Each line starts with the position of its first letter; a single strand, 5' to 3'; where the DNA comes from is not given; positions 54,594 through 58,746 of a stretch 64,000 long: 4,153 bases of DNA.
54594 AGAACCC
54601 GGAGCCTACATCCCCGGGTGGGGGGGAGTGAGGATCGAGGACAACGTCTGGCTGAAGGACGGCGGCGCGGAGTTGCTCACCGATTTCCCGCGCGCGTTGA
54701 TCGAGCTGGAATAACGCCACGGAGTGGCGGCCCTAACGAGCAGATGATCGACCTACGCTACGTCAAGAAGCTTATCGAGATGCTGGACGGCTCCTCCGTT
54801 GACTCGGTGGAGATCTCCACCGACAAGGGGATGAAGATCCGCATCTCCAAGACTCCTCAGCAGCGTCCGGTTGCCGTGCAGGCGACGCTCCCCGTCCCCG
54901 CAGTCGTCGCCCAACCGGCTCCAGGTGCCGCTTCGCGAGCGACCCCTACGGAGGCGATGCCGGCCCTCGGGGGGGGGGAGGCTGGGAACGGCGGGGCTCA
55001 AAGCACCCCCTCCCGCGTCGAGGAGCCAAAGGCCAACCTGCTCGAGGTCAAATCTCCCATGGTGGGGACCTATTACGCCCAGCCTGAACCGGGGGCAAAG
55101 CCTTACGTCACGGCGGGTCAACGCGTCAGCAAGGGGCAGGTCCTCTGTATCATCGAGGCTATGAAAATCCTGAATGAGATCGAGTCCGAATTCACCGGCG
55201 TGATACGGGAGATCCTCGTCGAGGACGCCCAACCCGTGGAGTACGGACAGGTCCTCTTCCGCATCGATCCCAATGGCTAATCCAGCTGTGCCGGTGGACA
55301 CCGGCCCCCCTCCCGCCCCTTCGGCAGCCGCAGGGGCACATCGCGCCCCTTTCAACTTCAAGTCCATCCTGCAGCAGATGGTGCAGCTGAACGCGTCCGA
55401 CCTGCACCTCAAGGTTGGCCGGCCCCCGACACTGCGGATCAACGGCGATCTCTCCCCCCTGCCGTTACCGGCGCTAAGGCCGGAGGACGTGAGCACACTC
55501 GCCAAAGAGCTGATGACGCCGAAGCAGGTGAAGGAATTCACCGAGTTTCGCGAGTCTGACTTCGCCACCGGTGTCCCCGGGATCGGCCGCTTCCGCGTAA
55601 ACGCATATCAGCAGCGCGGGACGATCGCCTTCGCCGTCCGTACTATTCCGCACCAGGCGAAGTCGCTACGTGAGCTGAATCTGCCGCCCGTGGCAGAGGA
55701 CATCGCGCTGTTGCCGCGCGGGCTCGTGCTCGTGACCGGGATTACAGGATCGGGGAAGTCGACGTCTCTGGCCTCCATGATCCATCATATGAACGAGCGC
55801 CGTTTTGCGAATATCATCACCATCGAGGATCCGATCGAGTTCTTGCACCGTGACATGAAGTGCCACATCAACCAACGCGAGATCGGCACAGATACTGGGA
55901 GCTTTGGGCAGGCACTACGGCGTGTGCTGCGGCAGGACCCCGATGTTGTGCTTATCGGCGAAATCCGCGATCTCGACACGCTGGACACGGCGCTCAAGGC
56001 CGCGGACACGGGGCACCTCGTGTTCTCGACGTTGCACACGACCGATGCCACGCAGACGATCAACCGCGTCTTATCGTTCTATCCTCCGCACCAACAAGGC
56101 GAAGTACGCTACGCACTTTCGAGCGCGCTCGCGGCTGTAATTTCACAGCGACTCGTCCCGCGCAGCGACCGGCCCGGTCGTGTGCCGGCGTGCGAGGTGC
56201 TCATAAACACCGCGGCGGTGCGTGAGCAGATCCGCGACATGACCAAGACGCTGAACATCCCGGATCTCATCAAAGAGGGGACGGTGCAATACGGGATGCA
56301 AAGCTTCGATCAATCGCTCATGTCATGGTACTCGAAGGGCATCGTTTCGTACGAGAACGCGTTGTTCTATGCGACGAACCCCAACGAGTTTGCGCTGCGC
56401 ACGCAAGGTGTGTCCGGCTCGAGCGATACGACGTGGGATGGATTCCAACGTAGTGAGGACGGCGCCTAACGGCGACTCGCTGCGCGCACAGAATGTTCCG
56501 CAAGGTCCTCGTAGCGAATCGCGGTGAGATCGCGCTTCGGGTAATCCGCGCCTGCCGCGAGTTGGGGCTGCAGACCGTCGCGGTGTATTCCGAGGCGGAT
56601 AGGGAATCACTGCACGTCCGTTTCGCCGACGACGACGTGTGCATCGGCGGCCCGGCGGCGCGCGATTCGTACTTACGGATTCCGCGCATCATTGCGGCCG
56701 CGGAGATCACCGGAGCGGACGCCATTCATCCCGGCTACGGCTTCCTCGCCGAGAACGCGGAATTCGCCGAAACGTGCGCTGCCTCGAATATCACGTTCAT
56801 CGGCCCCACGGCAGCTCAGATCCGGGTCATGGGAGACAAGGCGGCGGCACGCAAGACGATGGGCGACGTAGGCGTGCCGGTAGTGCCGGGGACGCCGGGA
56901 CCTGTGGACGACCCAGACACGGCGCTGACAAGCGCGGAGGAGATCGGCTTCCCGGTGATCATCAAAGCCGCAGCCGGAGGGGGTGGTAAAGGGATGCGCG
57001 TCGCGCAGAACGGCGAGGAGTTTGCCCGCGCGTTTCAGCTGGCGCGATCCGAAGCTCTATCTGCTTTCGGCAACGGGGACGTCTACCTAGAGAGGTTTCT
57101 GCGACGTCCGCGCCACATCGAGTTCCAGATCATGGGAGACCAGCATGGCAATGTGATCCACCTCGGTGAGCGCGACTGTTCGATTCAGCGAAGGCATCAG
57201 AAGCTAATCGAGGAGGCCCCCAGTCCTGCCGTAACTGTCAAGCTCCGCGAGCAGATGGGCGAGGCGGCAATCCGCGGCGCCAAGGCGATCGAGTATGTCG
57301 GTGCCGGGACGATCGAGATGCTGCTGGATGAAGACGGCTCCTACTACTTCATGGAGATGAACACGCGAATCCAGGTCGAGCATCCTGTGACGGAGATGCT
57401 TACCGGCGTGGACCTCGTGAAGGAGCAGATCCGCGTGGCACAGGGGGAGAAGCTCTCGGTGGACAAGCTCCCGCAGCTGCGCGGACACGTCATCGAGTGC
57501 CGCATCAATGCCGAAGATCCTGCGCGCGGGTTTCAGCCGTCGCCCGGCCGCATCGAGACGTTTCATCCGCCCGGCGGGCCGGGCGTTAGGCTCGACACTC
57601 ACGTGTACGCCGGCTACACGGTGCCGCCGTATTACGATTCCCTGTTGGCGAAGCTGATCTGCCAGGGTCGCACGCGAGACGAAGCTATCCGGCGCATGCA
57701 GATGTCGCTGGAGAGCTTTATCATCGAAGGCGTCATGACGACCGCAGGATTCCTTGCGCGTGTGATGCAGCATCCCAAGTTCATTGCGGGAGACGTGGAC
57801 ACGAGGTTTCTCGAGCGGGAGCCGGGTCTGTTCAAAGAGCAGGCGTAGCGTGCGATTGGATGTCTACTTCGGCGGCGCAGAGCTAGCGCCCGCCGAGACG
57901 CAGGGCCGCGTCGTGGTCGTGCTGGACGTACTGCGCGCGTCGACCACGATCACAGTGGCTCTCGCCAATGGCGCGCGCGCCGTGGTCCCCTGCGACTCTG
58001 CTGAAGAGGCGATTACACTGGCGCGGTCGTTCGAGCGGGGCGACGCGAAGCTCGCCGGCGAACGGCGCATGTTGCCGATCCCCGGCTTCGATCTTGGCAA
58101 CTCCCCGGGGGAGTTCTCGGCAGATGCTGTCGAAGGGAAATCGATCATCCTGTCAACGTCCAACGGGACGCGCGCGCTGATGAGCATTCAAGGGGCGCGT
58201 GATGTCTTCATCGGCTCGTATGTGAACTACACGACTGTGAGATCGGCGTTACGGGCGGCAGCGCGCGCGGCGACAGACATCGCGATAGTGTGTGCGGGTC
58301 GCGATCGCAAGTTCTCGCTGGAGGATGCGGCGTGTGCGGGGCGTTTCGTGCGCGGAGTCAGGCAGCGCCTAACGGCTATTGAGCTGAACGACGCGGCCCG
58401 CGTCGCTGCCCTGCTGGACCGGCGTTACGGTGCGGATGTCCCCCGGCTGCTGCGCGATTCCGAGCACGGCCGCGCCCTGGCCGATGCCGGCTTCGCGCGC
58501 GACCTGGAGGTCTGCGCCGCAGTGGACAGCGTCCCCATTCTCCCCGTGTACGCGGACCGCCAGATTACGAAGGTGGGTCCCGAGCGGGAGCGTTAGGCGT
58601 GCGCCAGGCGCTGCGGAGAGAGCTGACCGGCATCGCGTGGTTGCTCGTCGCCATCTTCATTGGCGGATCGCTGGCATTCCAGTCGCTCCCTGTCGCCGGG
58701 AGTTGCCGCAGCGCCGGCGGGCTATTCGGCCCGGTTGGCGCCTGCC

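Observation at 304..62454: Hyper-abundant dispersed octamer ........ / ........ (about one core per 0.6 kb), written through genes in every reading frame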

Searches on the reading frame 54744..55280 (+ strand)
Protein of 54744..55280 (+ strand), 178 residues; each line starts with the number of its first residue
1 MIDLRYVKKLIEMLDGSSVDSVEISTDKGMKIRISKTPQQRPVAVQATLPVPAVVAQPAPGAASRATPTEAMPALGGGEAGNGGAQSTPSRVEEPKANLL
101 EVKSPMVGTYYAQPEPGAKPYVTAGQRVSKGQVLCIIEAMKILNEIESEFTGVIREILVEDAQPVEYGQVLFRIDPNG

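Call 29: search_protein_families(library=pfam, proteins=[window:54744-55280:+], max_evalue=0.00001)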
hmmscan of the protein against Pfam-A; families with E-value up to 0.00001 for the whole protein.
window:54744-55280:+ (178 aa): 2 families
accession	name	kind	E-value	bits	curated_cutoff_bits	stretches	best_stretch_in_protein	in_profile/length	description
PF00364.28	Biotin_lipoyl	-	1.8e-23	82.6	22.1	1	101-174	2-73/73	Biotin-requiring enzyme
PF13533.13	Biotin_lipoyl_2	-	1.7e-09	37.7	29.8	0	146-175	3-32/32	Biotin-lipoyl like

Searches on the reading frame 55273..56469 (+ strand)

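Call 29: search_protein_families(library=pfam, proteins=[window:55273-56469:+], max_evalue=0.00001)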
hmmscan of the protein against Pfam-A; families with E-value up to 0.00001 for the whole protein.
window:55273-56469:+ (398 aa): 1 family
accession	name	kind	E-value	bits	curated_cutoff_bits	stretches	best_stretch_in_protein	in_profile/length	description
PF00437.27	T2SSE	-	2.7e-46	158.4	24.9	1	145-300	138-283/370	Type II/IV secretion system protein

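Call 60: search_protein_families(library=ncbifam, proteins=[window:55273-56469:+], max_evalue=0.001)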
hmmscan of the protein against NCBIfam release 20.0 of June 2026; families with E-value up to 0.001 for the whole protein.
window:55273-56469:+ (398 aa): 17 families
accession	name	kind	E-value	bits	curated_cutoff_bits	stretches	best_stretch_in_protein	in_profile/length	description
TIGR01420.1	pilT_fam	subfamily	3.4e-133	444.1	319.1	1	29-372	2-343/343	PilT/PilU family type 4a pilus ATPase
TIGR02538.1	type_IV_pilB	equivalog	2.4e-44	151.9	675.65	1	147-297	314-454/564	type IV-A pilus assembly ATPase PilB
TIGR02525.1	plasmid_TraJ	equivalog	2.3e-42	145.3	368.3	1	110-334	110-335/372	plasmid transfer ATPase TraJ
TIGR02533.1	type_II_gspE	equivalog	3.6e-42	144.6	630.25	1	146-296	240-380/486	type II secretion system ATPase GspE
NF007755.0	PRK10436.1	equivalog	4.5e-42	144.3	617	1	31-297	91-357/465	type II secretion system protein GspE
NF041000.1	ATPase_ComGA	equivalog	2.9e-37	128.1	300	1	120-296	96-266/267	competence type IV pilus ATPase ComGA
NF053534.1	T4PilAsmATPsTfpB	equivalog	1.5e-36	126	850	1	146-297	333-474/584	type IV pilus assembly ATPase TfpB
TIGR02524.1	dot_icm_DotB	equivalog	1.7e-36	126.2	463.3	1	28-322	5-311/358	Dot/Icm type IV secretion system ATPase DotB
NF058587.1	archaellum_moto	equivalog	2.5e-14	52.9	550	1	152-267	278-394/527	archaellum flagellar ATPase motor FlaI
TIGR02782.1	TrbB_P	equivalog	1.8e-13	50.4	304.55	1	149-290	136-276/303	P-type conjugative transfer ATPase TrbB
TIGR02788.1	VirB11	equivalog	2.2e-11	43.4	249.95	1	144-276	139-272/308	P-type DNA transfer ATPase VirB11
TIGR03819.1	heli_sec_ATPase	hypoth_equivalog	2.1e-10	40.3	373.15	1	149-291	178-320/340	TadA family conjugal transfer-associated ATPase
NF010469.0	PRK13894.1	subfamily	3.6e-10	39.7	508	1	152-270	152-268/320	conjugal transfer ATPase TrbB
NF010425.0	PRK13851.1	equivalog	8.8e-09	34.7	461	1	149-276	162-290/344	type IV secretion system protein VirB11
NF010407.0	PRK13833.1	subfamily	1e-08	35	499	1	149-300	144-293/323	conjugal transfer protein TrbB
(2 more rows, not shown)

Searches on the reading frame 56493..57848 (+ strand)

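Call 30: search_protein_families(library=pfam, proteins=[window:56493-57848:+], max_evalue=0.00001)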
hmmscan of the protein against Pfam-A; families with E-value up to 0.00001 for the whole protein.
window:56493-57848:+ (451 aa): 5 families
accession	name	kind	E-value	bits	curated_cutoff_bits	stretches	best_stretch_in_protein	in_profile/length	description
PF02786.22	CPSase_L_D2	-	2e-83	279.5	19.8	1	115-322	1-209/211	Carbamoyl-phosphate synthase L chain, ATP binding domain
PF00289.28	Biotin_carb_N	-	4.1e-48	162.9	25.5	1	1-110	1-110/110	Biotin carboxylase, N-terminal domain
PF02785.25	Biotin_carb_C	-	1.2e-42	144.8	32.4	1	335-442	1-108/108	Biotin carboxylase C-terminal domain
PF07478.18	Dala_Dala_lig_C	-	2.5e-10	40.6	24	1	146-291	30-174/204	D-ala D-ala ligase C-terminus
PF02222.28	ATP-grasp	-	2.4e-07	31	27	1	138-292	16-162/179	ATP-grasp domain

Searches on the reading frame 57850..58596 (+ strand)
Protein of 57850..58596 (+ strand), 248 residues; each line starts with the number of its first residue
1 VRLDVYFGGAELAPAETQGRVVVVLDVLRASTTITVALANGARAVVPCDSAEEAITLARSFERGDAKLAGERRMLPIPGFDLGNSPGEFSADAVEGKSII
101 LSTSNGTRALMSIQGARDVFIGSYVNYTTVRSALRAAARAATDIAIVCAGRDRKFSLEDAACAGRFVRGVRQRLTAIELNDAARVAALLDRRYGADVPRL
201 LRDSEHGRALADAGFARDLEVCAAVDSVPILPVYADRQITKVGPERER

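Call 30: search_protein_families(library=pfam, proteins=[window:57850-58596:+], max_evalue=0.00001)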
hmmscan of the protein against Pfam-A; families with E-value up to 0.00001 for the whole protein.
window:57850-58596:+ (248 aa): 1 family
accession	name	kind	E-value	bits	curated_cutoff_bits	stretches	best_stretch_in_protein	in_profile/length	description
PF04029.19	2-ph_phosp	-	5.7e-67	225.6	26.4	1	15-236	9-225/226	2-phosphosulpholactate phosphatase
